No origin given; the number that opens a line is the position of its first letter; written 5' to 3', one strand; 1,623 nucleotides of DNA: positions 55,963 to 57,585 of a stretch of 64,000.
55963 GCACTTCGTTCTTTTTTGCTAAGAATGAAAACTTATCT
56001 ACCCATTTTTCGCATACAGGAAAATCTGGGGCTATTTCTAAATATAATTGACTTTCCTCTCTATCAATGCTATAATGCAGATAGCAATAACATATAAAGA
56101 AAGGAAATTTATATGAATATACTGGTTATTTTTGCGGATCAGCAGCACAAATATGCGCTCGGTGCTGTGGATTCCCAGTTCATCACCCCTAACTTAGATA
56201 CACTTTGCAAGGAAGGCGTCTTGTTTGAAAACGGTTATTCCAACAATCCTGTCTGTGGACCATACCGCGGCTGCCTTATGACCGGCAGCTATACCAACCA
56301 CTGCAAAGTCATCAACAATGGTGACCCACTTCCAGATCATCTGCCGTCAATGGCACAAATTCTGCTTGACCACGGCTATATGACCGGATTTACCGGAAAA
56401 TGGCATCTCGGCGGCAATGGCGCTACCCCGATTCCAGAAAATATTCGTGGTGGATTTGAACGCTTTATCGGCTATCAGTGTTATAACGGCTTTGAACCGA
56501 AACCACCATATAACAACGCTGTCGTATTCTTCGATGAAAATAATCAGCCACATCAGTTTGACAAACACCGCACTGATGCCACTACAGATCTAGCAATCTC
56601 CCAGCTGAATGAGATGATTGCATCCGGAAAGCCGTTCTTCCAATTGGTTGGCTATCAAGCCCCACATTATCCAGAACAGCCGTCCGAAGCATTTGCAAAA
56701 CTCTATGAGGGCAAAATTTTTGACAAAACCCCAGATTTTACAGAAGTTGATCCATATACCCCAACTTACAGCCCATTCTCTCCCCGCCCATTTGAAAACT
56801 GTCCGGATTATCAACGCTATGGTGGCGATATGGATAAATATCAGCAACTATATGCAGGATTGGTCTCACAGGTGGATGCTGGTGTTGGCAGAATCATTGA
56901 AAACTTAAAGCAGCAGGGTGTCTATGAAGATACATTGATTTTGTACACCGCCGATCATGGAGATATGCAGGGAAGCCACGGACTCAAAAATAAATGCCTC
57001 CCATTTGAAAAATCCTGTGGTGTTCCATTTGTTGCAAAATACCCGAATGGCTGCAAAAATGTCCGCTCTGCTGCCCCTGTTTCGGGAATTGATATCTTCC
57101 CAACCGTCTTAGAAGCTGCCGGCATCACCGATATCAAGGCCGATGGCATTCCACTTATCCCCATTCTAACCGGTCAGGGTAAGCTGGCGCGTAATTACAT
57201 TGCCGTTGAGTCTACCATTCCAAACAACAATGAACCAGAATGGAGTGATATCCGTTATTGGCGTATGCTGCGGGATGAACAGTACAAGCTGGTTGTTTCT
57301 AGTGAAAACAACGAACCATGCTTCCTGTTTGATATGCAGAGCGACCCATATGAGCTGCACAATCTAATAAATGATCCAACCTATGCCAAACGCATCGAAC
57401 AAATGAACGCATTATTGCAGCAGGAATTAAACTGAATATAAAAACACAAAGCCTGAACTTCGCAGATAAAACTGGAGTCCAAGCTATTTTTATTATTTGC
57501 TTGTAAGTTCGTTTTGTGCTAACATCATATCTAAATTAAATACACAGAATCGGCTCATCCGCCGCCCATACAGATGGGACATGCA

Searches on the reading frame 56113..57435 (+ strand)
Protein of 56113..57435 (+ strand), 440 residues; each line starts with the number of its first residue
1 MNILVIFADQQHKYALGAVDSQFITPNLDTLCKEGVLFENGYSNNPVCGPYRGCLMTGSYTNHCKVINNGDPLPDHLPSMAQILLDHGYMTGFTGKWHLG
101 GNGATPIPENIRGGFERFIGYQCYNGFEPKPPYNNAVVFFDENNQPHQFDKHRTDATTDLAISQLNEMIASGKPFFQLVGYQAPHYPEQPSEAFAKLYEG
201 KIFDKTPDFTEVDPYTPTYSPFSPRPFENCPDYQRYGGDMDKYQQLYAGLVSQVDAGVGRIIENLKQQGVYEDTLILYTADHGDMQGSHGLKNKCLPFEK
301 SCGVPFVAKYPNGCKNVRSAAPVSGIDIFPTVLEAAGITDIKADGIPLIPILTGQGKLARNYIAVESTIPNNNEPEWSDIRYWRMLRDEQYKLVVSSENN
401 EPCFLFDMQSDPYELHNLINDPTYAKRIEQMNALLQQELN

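Call 8: search_protein_families(library=ncbifam, proteins=[window:56113-57435:+])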
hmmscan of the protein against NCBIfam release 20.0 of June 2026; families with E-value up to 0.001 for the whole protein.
window:56113-57435:+ (440 aa): 6 families
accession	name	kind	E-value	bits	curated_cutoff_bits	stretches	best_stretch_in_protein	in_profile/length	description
NF010322.0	PRK13759.1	equivalog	2.6e-60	204.3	481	2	150-439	178-457/486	arylsulfatase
TIGR03417.1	chol_sulfatase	equivalog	1.7e-51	175.6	433.45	2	171-436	181-437/500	choline-sulfatase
NF045661.1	HdlasePehA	equivalog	2.5e-42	145.1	900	2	244-432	281-478/506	phosphoric/sulfuric ester hydrolase PehA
NF052527.1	Mn_arylsulf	exception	5.9e-33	114.5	850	2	151-436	177-449/479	manganese-dependent arylsulfatase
NF038282.1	LapC_YejM_PbgA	exception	0.00052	18.4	825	1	242-313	409-478/584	LPS biosynthesis-modulating metalloenzyme YejM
TIGR01307.1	pgm_bpd_ind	equivalog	0.0008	18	330.65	0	251-339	411-493/504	2,3-bisphosphoglycerate-independent phosphoglycerate mutase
